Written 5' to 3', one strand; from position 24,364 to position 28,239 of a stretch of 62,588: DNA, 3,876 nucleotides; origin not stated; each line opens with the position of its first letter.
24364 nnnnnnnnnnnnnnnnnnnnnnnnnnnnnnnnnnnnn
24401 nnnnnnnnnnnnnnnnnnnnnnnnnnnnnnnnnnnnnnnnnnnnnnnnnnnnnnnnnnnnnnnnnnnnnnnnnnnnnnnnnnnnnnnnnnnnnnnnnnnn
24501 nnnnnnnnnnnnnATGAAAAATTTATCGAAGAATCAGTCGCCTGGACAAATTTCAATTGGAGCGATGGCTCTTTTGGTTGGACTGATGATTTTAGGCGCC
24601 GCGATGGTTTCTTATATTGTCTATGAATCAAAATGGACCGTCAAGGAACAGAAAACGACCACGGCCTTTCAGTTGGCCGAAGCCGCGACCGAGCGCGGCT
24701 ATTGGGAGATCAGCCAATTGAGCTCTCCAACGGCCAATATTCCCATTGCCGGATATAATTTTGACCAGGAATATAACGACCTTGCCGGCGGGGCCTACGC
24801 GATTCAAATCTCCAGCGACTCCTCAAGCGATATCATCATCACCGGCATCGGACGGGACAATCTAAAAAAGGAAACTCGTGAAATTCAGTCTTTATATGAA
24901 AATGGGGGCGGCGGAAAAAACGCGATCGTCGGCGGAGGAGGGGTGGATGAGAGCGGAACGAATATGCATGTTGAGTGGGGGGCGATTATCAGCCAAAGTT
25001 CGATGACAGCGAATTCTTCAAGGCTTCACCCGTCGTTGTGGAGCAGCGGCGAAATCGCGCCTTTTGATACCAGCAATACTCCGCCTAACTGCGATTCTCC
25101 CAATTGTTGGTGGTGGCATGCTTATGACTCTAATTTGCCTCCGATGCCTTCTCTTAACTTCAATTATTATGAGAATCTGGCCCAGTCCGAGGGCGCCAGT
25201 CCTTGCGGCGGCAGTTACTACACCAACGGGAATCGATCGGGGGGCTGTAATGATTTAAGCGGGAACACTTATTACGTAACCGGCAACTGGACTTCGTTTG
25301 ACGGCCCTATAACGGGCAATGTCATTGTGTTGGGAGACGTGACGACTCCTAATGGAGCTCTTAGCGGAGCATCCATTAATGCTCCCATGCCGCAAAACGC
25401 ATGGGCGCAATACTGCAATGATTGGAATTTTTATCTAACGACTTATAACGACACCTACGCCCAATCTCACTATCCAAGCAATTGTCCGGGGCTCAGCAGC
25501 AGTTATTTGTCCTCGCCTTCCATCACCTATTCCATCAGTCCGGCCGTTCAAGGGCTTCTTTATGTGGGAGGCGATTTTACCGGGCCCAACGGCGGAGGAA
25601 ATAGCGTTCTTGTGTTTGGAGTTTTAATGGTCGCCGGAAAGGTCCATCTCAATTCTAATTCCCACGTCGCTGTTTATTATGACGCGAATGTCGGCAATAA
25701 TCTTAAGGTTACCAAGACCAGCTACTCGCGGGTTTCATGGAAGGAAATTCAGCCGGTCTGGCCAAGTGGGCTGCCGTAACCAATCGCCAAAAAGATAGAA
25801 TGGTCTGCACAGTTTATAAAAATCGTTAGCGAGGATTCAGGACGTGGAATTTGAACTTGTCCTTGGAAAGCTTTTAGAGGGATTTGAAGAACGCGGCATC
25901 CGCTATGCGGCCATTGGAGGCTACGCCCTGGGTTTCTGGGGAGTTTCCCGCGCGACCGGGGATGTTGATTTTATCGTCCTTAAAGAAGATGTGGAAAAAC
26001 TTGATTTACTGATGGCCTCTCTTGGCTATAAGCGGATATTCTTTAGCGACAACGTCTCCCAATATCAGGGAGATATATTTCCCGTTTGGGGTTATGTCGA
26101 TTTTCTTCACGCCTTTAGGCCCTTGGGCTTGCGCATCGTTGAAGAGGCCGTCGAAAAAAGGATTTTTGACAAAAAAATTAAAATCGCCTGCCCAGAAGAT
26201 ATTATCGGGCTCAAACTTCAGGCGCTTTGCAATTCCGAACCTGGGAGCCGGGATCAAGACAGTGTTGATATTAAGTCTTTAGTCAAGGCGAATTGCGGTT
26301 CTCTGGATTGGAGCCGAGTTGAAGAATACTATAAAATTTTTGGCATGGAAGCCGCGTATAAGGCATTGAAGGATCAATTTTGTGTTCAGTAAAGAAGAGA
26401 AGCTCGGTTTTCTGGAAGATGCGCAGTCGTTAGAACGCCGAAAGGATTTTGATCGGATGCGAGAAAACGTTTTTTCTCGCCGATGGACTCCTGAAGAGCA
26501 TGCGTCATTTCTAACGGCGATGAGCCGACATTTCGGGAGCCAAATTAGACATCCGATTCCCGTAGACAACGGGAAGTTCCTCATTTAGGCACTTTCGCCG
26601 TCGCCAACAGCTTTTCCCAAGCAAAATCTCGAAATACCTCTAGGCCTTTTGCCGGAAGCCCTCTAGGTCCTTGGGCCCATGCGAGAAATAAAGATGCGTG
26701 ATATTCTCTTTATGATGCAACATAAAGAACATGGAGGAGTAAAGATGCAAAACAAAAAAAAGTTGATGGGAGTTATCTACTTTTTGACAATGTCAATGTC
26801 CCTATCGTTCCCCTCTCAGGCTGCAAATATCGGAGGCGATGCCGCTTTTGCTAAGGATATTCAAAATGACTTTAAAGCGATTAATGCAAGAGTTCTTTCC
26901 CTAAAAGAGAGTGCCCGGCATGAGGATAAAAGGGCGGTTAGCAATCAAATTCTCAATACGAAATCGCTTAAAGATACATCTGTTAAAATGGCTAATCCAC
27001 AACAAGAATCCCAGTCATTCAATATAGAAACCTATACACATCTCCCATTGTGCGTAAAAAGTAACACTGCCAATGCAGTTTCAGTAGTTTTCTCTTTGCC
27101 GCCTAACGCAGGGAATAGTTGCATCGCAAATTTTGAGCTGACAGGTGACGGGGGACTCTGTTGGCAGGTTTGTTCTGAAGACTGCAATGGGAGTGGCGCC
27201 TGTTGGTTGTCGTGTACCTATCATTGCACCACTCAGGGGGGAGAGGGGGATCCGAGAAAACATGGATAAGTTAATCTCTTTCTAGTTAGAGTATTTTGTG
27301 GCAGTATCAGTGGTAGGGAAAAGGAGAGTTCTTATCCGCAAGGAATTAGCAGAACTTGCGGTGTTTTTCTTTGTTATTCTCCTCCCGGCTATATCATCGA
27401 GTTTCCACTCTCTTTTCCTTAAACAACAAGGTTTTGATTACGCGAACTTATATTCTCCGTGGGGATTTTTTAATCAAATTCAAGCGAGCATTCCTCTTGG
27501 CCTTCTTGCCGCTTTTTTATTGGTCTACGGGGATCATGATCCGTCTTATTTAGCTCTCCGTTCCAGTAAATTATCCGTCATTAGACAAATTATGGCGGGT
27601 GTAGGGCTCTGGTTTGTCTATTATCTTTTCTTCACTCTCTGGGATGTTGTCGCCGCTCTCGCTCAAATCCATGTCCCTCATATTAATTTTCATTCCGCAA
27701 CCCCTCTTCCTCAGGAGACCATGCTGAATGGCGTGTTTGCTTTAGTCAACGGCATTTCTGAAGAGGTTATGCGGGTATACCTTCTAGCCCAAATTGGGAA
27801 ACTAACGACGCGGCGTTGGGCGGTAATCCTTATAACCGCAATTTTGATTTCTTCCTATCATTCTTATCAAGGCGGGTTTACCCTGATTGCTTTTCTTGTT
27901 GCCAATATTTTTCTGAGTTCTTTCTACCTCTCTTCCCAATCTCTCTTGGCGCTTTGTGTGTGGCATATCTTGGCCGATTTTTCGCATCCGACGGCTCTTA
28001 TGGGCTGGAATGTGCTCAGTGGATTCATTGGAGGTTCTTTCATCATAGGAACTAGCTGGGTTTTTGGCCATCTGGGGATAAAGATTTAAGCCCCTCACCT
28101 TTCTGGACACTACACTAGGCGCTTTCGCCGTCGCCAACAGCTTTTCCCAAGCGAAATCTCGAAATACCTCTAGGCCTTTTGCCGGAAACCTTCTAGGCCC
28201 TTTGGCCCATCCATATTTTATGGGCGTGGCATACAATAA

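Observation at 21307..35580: Two convergent paralogous cassettes encoding giant prepilin-type proteins: candidate alternative pilus-tip/adhesin modules on a tRNA-flanked island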

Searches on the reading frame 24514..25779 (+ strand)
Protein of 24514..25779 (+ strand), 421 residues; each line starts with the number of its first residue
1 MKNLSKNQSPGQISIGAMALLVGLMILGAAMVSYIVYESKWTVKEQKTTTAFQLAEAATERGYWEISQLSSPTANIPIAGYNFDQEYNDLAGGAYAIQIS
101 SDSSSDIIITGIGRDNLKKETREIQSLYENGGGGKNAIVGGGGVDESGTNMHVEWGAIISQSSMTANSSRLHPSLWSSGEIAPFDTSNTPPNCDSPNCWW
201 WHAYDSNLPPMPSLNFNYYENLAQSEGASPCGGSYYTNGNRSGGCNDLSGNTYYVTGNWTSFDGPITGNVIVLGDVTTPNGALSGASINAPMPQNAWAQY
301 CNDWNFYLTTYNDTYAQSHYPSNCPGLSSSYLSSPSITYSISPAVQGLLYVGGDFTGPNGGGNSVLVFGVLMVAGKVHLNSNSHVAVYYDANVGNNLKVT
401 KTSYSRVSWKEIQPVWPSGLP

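Call 4: search_protein_families(library=pfam, proteins=[window:24514-25779:+], max_evalue=1)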
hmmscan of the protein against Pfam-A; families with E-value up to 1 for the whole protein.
window:24514-25779:+ (421 aa): 0 families

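Call 5: search_protein_families(library=ncbifam, proteins=[window:24514-25779:+], max_evalue=1)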
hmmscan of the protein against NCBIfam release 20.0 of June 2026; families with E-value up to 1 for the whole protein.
window:24514-25779:+ (421 aa): 0 families

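Call 21: find_homologous_proteins(query=window:24514-25779:+, max_evalue=0.001)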
Query window:24514-25779:+ (421 aa): 59 proteins with E <= 0.001 among 5918 candidates.
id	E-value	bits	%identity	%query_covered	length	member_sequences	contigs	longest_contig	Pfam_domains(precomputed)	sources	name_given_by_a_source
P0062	3.3e-278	941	97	100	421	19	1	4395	-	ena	-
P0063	2.0e-165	569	58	99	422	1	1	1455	-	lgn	-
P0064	9.9e-133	461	52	94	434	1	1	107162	-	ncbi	-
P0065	5.4e-128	446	49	99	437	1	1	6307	-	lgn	-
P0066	2.4e-127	444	48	100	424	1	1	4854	-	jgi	jgi:hypothetical protein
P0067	3.8e-126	440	49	97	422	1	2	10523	-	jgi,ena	jgi:hypothetical protein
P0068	6.1e-126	439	49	93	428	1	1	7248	-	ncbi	-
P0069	8.6e-121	422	49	98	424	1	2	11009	-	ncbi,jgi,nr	ncbi:MAG TPA: hypothetical protein VNI01_02695 [Elusimicrobiota bacterium]|jgi:hypothetical protein|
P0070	1.2e-118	415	46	100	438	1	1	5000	-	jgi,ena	-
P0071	3.9e-115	403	51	81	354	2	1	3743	-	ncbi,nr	ncbi:MAG: hypothetical protein KGK30_02340, partial [Elusimicrobia bacterium]|nr:hypothetical protei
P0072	8.9e-115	402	46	99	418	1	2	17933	-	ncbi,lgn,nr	ncbi:MAG: hypothetical protein HY549_09940 [Elusimicrobia bacterium]|nr:hypothetical protein [Elusim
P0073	8.0e-112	392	47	93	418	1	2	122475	-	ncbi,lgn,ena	-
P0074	8.4e-110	386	54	74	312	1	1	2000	-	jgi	jgi:hypothetical protein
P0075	1.3e-109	385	45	98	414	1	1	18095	-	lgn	-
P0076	5.2e-109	383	44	93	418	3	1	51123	-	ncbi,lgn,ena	-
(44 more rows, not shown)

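Call 32: predict_structure(alignment_id=A2)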
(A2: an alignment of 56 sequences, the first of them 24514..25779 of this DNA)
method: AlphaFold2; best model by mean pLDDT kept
length: 421 residues; sequences in the alignment: 56
mean_pLDDT: 91.6   pTM: 0.78
mean pLDDT of the five models: 91.6, 91.5, 91.4, 90.2, 89.2
residues with pLDDT >= 90: 320; 70-90: 81; 50-70: 16; < 50: 4
segments of 3 or more residues with pLDDT < 50: 1-4
pLDDT, mean of each block of 10 residues (from residue 1): 51 82 94 95 96 96 88 80 95 96 82 96 90 79 92 95 95 96 95 92 91 93 97 96 97 98 97 97 95 95 96 97 92 96 98 94 93 94 90 89 81 89 79
secondary structure, 60 per line:
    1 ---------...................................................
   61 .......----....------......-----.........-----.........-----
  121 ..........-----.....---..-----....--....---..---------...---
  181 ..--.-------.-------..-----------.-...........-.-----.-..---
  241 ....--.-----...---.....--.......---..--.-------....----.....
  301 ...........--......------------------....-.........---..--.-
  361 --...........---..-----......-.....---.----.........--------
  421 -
elements in order: H10-67 H72-75 E82-87 E93-101 E107-115 E121-130 E136-140 E151-154 E157-160 E175-177 H216-226 E241-244 E253-255 E259-263 E266-272 E288-291 H296-311 H314-319 E338-341 E343-351 E363-373 E384-389 H391-395 E404-412

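Call 39: fold_search(model_id=the predicted structure, library=pdb)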
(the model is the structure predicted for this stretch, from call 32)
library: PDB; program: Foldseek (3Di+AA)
matches with E <= 10: 128; with E <= 0.001: 3
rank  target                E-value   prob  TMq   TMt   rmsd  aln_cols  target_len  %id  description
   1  6qvi_C                1.5e-05  0.99  0.20  0.17  17.2       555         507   11  Crystal structure of competence-associated pilin ComZ from Thermus thermophilus (released 2019-05-29)
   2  6qvi_B                2.3e-05  0.99  0.23  0.20  14.4       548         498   11  Crystal structure of competence-associated pilin ComZ from Thermus thermophilus (released 2019-05-29)
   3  6qvi_A                3.5e-05  0.99  0.24  0.21  14.1       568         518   10  Crystal structure of competence-associated pilin ComZ from Thermus thermophilus (released 2019-05-29)
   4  8rb9_G                8.4e-01  0.14  0.09  0.16  13.8       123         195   14  Cryo-EM structure of the NADH:ferredoxin oxidoreductase RNF from Azotobacter vinelandii, NADH added (released 2024-06-26)
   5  8rb8_G                8.4e-01  0.13  0.08  0.15  13.8       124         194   13  Cryo-EM structure of the NADH:ferredoxin oxidoreductase RNF from Azotobacter vinelandii, purified with 2-ME/TCEP, NADH (released 2024-06-26)
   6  8ahx_G                8.8e-01  0.13  0.08  0.15  13.8       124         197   13  Cryo-EM structure of the nitrogen-fixation associated NADH:ferredoxin oxidoreductase RNF from Azotobacter vinelandii (released 2023-11-01)
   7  1u18_A                1.6e+00  0.30  0.09  0.20   6.1        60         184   15  1.96 A Crystal structure of H60C mutant of nitrophorin complexed with histamine (released 2005-07-26)
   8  2xlc_A                2.1e+00  0.05  0.07  0.09  13.3        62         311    8  Acetyl xylan esterase from Bacillus pumilus CECT5072 bound to paraoxon (released 2011-05-25)
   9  3pcs_B                2.2e+00  0.07  0.07  0.08   6.6        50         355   18  Structure of EspG-PAK2 autoinhibitory Ialpha3 helix complex (released 2011-01-05)
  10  5ktb_A                2.4e+00  0.21  0.12  0.25  10.2       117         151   13  Structure of a complex between S. cerevisiae Csm1 and Mam1 (released 2016-07-20)
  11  1rlb_E                2.9e+00  0.14  0.09  0.19   6.9        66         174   11  RETINOL BINDING PROTEIN COMPLEXED WITH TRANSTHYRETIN (released 1996-04-11)
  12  4rl4_B                2.9e+00  0.06  0.09  0.19  14.2        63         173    6  Crystal structure of GTP cyclohydrolase II from Helicobacter pylori 26695 (released 2015-08-26)
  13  3fvr_A                2.9e+00  0.04  0.07  0.09  11.2        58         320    9  Crystal Structure of Acetyl Xylan Esterase from Bacillus pumilus, monoclinic crystal form I (released 2010-01-05)
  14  1np1_A                3.1e+00  0.20  0.09  0.20   6.1        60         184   15  CRYSTAL STRUCTURE OF THE COMPLEX OF NITROPHORIN 1 FROM RHODNIUS PROLIXUS WITH HISTAMINE (released 1998-05-27)
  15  1fem                  3.1e+00  0.13  0.09  0.18   6.9        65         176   11  CRYSTALLOGRAPHIC STUDIES ON COMPLEXES BETWEEN RETINOIDS AND PLASMA RETINOL-BINDING PROTEIN (released 1994-11-01)
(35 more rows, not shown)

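Call 51: search_solved_structures(query=A2, max_evalue=10)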
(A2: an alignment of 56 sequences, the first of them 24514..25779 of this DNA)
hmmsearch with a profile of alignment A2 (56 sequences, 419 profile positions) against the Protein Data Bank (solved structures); distinct sequences matched with E-value up to 10: 4.
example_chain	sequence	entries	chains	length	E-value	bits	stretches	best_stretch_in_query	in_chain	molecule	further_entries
2mc9_A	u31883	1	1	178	0.42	12.5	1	333-373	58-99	Peptidyl-prolyl cis-trans isomerase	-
6hmz_X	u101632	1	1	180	1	11.2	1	338-377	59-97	Peptidyl-prolyl cis-trans isomerase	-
4jjm_A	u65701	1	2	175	1.2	10.9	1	338-372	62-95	Peptidyl-prolyl cis-trans isomerase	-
9rkv_M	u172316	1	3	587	2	10.2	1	336-396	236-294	Putative tail fiber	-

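Call 79: search_protein_representatives(alignment_id=A2)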
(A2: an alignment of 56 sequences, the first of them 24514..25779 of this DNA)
Query: 56 sequences, 419 profile positions. Proteins with E-value up to 0.001 (for the whole library): 1543; up to 1e-10: 409; up to 1e-30: 203. The best 150 are listed.
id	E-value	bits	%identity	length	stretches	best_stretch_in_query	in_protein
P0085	6.1e-177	604.9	-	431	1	3-418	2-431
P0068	2.3e-176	603.0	-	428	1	3-418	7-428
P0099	6.4e-162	555.5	-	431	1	1-419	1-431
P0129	1.4e-153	528.0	-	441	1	3-418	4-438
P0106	4.5e-152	523.1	-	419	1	3-418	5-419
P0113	4.8e-151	519.6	-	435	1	5-418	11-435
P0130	6.9e-150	515.8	-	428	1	6-418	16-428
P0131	1.4e-143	495.0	-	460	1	3-416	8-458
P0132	4.9e-143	493.3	-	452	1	4-418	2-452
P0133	5.5e-142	489.8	-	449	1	1-417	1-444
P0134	1.1e-137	475.6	-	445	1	3-418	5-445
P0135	1.7e-137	475.0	-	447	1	1-419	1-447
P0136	1.0e-136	472.4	-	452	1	5-418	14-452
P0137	6.8e-135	466.5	-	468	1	3-419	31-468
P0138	2.4e-134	464.6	-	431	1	1-415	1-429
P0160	6.9e-93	328.1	-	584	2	1-249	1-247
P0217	1.0e-65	238.5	-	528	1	2-411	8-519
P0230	3.5e-61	223.6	-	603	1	4-414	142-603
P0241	1.2e-57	212.0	-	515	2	147-418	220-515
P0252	1.4e-54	201.9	-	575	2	3-240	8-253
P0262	2.6e-52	194.4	-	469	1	3-414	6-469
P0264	5.5e-52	193.3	-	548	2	1-231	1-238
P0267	6.5e-51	189.8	-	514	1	3-371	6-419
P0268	7.2e-51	189.6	-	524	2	3-167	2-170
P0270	8.5e-50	186.1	-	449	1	12-414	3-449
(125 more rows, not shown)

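Call 80: list_cluster_members(proteins=[P0230, P0252, P0264, P0267, P0268, P0270, P0241, P0217, P0160, P0262])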
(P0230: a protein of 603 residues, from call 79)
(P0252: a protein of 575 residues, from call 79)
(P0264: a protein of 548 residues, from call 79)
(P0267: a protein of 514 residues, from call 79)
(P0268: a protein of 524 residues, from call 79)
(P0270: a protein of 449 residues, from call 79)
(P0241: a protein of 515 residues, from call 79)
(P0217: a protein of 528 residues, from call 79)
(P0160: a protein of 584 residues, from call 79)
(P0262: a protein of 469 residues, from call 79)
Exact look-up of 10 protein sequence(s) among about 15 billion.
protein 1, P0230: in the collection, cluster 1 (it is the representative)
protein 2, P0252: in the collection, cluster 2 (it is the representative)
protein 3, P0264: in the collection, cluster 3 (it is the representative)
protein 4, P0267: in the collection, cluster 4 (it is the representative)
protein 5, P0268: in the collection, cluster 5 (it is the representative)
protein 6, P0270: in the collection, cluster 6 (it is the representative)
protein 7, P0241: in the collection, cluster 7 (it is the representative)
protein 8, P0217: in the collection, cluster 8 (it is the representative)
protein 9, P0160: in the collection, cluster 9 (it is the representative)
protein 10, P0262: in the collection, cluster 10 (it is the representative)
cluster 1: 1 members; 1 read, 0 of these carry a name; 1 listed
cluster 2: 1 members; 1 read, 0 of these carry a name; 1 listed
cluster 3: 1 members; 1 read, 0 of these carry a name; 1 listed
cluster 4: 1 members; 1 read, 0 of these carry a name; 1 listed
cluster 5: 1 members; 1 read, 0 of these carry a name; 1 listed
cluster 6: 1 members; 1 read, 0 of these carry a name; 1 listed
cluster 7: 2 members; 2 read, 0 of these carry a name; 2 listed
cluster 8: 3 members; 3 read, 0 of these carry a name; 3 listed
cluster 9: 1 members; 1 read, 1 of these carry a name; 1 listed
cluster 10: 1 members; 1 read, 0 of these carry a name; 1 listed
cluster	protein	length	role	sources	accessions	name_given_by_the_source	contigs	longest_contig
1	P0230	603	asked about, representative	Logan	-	-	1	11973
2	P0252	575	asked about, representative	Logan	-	-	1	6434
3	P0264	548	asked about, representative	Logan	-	-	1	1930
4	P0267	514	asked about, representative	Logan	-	-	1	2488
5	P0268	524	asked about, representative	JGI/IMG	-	-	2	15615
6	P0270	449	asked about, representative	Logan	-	-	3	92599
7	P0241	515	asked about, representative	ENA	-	-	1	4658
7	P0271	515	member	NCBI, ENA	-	-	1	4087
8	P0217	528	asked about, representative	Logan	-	-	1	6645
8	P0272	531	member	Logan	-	-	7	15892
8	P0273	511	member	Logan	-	-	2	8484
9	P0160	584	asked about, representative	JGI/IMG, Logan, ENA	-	hypothetical protein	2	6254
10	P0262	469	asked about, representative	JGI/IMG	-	-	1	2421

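Call 86: search_protein_families(library=pfam, alignment_id=A2, max_evalue=0.01)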
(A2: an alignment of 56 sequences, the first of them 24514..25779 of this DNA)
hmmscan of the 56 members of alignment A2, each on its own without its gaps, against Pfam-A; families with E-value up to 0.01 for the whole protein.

A. member 1, window:24514-25779:+ (421 aa): 0 families

B. families by the number of members that match (of 56 scanned): 5 families
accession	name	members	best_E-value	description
PF14341.11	PilX_N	5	6.8e-05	PilX N-terminal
PF09682.15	Phage_holin_6_1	1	0.0066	Bacteriophage holin of superfamily 6 (Holin_LLH)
PF23981.1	DUF7305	1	0.0079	Domain of unknown function (DUF7305)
PF20597.4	pAdhesive_15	1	0.0087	Putative Ice-binding-like adhesive domain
PF09912.14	DUF2141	1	0.0089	Uncharacterized protein conserved in bacteria (DUF2141)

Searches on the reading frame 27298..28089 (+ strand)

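Call 12: search_protein_families(library=pfam, proteins=[window:27298-28089:+], max_evalue=0.01)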
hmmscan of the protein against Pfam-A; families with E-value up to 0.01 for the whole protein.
window:27298-28089:+ (263 aa): 1 family
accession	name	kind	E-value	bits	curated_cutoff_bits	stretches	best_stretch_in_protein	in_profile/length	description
PF02517.21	Rce1-like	-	1.4e-10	41.7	22.4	1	146-228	10-92/93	Type II CAAX prenyl endopeptidase Rce1-like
